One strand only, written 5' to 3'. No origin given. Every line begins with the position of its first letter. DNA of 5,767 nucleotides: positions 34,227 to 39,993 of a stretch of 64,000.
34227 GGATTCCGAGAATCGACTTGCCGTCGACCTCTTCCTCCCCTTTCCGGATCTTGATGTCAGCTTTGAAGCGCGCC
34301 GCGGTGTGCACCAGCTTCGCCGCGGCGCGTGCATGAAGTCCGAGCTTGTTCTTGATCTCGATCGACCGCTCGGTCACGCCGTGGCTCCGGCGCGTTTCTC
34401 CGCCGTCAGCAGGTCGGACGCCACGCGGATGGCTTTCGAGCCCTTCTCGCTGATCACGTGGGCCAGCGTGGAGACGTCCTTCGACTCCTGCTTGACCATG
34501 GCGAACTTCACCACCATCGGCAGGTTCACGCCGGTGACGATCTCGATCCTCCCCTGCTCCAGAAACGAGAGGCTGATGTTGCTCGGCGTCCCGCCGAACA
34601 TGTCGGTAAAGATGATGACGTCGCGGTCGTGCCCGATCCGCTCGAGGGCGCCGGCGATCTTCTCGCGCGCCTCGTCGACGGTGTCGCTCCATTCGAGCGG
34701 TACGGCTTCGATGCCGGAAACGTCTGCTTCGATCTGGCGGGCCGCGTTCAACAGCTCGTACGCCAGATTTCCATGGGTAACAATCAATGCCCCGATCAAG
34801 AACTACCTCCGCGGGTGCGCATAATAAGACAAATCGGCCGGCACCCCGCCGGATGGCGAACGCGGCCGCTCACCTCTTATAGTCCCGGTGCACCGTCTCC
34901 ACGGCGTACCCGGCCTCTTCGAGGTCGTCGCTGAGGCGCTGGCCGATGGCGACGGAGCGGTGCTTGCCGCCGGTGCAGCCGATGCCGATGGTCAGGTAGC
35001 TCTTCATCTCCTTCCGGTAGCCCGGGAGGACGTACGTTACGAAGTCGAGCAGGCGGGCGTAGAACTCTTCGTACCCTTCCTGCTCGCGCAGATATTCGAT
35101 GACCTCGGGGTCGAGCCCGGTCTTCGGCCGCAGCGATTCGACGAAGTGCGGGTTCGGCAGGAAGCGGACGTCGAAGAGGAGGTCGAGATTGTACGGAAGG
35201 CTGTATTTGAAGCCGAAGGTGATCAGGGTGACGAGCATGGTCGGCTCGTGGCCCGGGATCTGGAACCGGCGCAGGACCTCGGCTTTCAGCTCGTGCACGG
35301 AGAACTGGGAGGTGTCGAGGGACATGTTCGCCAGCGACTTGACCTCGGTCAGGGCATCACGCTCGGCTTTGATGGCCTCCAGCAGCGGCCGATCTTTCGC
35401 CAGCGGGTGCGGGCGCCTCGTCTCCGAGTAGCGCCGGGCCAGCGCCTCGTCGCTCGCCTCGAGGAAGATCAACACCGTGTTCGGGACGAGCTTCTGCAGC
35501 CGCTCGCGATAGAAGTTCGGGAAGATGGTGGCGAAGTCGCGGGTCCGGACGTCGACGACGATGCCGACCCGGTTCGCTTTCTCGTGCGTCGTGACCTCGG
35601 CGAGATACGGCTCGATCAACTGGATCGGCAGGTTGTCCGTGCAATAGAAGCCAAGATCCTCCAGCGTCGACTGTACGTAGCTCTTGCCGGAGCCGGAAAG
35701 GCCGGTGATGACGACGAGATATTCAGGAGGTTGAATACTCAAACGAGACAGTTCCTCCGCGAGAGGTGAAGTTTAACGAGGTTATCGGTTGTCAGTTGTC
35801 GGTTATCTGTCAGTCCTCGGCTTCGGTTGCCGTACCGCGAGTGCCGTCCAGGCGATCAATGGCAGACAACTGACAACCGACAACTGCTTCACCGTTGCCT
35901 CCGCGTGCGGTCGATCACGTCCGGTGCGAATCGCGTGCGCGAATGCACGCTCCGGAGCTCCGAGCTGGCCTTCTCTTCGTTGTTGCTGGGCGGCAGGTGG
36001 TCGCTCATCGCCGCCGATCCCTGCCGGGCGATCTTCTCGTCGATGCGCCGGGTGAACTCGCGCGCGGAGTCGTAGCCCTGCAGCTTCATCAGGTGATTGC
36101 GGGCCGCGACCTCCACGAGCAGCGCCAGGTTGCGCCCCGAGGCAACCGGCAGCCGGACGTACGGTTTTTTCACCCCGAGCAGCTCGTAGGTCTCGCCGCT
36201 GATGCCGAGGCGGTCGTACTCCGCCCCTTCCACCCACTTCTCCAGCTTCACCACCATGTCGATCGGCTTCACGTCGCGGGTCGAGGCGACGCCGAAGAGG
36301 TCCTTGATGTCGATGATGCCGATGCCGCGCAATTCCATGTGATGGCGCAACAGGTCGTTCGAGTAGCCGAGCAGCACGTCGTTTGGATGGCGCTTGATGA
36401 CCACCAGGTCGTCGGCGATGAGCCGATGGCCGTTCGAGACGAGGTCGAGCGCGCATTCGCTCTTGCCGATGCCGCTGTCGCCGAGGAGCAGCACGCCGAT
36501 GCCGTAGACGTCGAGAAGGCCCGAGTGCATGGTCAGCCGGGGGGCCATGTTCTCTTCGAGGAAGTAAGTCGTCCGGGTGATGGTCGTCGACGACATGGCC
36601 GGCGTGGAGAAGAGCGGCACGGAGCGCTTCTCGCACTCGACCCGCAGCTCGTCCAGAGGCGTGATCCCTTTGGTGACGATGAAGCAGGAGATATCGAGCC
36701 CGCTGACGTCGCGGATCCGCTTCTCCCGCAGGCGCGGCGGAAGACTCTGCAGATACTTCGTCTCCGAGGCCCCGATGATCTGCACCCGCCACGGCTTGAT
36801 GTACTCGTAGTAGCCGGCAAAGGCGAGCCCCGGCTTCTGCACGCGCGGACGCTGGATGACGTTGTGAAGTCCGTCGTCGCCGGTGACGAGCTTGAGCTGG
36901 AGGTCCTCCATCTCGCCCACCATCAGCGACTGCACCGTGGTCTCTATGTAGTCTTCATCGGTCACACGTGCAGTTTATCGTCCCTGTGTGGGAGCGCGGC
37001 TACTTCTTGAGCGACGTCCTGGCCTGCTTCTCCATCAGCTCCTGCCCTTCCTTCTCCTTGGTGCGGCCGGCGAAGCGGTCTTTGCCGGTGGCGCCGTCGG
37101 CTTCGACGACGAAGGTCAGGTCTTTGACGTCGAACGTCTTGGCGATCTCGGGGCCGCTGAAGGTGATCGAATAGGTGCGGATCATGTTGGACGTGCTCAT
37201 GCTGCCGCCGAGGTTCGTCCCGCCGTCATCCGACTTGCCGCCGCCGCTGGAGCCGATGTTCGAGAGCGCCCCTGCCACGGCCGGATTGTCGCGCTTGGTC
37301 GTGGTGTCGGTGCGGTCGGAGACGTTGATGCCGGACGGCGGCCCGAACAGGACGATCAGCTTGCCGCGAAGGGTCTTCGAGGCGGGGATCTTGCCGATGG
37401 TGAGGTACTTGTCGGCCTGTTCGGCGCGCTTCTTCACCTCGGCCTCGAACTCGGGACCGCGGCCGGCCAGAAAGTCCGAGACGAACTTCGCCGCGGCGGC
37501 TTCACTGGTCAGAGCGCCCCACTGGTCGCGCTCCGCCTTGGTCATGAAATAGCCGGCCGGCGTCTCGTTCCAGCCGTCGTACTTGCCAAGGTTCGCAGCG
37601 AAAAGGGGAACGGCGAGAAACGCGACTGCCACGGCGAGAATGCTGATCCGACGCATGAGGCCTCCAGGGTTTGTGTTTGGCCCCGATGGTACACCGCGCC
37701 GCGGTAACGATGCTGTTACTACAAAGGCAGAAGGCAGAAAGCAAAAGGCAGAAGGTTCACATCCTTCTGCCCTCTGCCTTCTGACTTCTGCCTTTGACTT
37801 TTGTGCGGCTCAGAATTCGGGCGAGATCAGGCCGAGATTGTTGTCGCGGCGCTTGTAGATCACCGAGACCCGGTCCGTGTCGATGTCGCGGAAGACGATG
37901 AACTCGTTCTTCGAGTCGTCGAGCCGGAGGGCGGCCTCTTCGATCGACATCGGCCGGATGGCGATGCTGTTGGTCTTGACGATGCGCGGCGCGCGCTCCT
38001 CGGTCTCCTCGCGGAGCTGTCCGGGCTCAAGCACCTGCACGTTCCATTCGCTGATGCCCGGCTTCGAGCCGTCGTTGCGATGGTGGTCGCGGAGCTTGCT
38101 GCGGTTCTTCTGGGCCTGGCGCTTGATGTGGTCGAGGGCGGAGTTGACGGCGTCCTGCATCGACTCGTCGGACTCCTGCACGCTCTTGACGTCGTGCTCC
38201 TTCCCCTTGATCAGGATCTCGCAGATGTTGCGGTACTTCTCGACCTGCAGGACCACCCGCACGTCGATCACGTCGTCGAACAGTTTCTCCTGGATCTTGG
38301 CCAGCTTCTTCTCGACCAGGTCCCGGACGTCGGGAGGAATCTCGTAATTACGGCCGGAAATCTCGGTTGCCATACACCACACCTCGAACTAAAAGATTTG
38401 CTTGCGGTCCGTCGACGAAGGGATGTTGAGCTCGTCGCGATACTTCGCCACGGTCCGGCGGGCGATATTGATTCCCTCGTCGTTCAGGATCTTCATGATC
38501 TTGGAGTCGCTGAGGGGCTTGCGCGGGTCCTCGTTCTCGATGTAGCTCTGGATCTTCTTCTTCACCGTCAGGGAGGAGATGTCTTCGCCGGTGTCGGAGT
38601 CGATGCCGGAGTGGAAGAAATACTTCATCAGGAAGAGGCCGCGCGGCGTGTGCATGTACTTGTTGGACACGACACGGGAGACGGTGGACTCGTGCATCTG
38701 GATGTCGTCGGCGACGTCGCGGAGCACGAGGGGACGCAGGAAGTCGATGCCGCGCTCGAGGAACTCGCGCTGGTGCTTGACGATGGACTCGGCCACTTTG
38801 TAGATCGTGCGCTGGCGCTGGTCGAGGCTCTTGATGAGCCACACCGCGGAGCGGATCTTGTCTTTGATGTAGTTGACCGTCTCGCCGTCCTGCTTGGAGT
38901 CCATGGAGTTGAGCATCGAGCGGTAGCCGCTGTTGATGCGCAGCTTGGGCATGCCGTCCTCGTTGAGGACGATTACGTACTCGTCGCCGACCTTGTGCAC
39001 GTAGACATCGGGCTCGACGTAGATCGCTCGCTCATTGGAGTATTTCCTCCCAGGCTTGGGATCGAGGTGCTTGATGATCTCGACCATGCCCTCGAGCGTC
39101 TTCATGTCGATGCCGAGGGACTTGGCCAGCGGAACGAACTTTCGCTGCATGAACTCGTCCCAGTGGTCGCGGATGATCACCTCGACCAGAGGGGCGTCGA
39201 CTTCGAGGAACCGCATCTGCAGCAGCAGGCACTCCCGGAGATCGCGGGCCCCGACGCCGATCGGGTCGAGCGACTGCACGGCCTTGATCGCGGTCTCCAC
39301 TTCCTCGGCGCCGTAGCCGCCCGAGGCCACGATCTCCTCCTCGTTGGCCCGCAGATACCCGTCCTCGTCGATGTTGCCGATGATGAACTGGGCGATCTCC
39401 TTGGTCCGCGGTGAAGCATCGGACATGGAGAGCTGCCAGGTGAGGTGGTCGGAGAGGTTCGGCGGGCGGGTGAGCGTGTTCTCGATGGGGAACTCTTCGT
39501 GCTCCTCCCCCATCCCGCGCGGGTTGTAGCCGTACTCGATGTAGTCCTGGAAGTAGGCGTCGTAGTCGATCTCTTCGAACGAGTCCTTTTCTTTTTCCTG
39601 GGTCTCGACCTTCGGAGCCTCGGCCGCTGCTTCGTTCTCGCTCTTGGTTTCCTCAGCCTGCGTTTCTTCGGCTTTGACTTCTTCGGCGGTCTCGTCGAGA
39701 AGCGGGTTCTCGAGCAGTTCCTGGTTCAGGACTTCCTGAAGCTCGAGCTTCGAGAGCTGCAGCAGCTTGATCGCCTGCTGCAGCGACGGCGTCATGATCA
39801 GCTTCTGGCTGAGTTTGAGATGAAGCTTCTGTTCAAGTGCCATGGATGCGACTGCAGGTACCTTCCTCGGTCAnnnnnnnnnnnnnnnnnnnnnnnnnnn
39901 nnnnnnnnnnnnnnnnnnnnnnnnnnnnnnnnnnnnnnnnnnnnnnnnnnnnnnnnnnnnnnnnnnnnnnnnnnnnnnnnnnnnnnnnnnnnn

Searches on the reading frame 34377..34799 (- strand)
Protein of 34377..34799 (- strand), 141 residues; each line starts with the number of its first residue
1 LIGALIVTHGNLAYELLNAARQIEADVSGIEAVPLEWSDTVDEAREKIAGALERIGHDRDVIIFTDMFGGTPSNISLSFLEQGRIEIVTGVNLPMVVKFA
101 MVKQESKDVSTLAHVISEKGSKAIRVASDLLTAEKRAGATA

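Call 41: search_protein_families(library=pfam, max_evalue=0.00001, proteins=[window:34377-34799:-])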
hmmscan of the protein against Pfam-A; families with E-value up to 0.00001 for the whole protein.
window:34377-34799:- (141 aa): 1 family
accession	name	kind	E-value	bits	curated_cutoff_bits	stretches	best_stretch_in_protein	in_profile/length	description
PF03610.21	EIIA-man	-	6.8e-22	78.2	21.4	1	4-109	2-108/116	PTS system fructose IIA component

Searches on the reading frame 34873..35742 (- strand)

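Call 41: search_protein_families(library=pfam, max_evalue=0.00001, proteins=[window:34873-35742:-])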
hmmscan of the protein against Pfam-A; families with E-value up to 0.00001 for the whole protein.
window:34873-35742:- (290 aa): 2 families
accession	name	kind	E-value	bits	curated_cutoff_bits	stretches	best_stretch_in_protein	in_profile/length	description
PF22740.1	PapZ_C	-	2.3e-43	147.7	27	1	170-288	2-120/121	RapZ C-terminal domain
PF03668.21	RapZ-like_N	-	4.4e-42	144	25.4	1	9-161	3-155/158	RapZ-like N-terminal domain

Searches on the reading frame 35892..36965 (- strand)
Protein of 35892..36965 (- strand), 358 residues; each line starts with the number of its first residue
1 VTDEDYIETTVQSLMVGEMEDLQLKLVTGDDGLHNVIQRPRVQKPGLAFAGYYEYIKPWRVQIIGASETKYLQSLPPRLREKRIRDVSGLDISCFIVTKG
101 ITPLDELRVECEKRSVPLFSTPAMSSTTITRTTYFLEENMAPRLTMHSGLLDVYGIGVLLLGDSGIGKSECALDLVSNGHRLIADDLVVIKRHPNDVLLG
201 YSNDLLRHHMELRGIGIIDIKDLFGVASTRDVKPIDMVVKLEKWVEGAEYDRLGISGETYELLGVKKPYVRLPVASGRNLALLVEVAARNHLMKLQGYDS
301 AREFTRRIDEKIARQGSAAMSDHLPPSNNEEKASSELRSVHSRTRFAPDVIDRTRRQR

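Call 41: search_protein_families(library=pfam, max_evalue=0.00001, proteins=[window:35892-36965:-])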
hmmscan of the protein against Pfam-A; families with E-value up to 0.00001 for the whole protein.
window:35892-36965:- (358 aa): 2 families
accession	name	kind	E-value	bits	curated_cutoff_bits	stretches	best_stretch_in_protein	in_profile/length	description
PF07475.17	Hpr_kinase_C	-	2.1e-62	210.1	33.3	1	139-307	2-170/171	HPr Serine kinase C-terminal domain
PF02603.21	Hpr_kinase_N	-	8.4e-31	107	24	1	19-136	7-125/125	HPr Serine kinase N terminus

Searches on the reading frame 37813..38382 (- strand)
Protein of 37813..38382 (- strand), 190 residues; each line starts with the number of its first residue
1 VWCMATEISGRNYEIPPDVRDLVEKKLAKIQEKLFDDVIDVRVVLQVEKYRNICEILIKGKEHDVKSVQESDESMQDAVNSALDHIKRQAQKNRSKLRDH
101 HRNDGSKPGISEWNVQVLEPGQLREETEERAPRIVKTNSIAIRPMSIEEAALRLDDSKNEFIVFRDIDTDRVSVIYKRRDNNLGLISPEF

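Call 41: search_protein_families(library=pfam, max_evalue=0.00001, proteins=[window:37813-38382:-])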
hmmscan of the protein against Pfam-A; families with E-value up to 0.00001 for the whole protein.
window:37813-38382:- (190 aa): 2 families
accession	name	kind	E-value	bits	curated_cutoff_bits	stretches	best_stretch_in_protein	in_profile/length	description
PF16321.10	Ribosom_S30AE_C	-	6.4e-19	67.9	25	1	130-185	2-57/57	Sigma 54 modulation/S30EA ribosomal protein C terminus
PF02482.25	Ribosomal_S30AE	-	3.4e-17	63.4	23.7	1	7-98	2-88/88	Sigma 54 modulation protein / S30EA ribosomal protein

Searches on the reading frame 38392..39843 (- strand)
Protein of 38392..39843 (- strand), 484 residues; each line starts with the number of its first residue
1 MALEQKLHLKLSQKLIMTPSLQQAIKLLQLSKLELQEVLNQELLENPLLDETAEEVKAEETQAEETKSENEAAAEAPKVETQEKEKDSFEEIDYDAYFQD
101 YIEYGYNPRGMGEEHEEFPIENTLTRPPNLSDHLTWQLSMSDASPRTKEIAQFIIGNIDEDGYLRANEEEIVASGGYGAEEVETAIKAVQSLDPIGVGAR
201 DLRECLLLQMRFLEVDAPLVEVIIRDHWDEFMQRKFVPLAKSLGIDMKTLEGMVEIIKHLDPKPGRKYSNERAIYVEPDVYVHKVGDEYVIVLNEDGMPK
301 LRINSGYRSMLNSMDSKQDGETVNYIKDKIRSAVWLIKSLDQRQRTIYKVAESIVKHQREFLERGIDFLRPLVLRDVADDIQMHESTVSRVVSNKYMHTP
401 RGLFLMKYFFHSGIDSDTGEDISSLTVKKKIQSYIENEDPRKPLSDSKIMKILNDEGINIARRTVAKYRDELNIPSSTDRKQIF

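Call 41: search_protein_families(library=pfam, max_evalue=0.00001, proteins=[window:38392-39843:-])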
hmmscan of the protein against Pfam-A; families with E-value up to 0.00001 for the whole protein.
window:38392-39843:- (484 aa): 3 families
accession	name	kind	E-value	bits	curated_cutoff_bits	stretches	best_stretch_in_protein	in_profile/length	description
PF04552.19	Sigma54_DBD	-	6.5e-66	221.4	22.8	1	324-482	2-160/160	Sigma-54, DNA binding domain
PF04963.19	Sigma54_CBD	-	3.2e-63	213.2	22.9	1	120-307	2-185/185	Sigma-54 factor, core binding domain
PF00309.25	Sigma54_AID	-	1.1e-16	60.8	23.8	1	6-51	1-46/46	Sigma-54 factor, Activator interacting domain (AID)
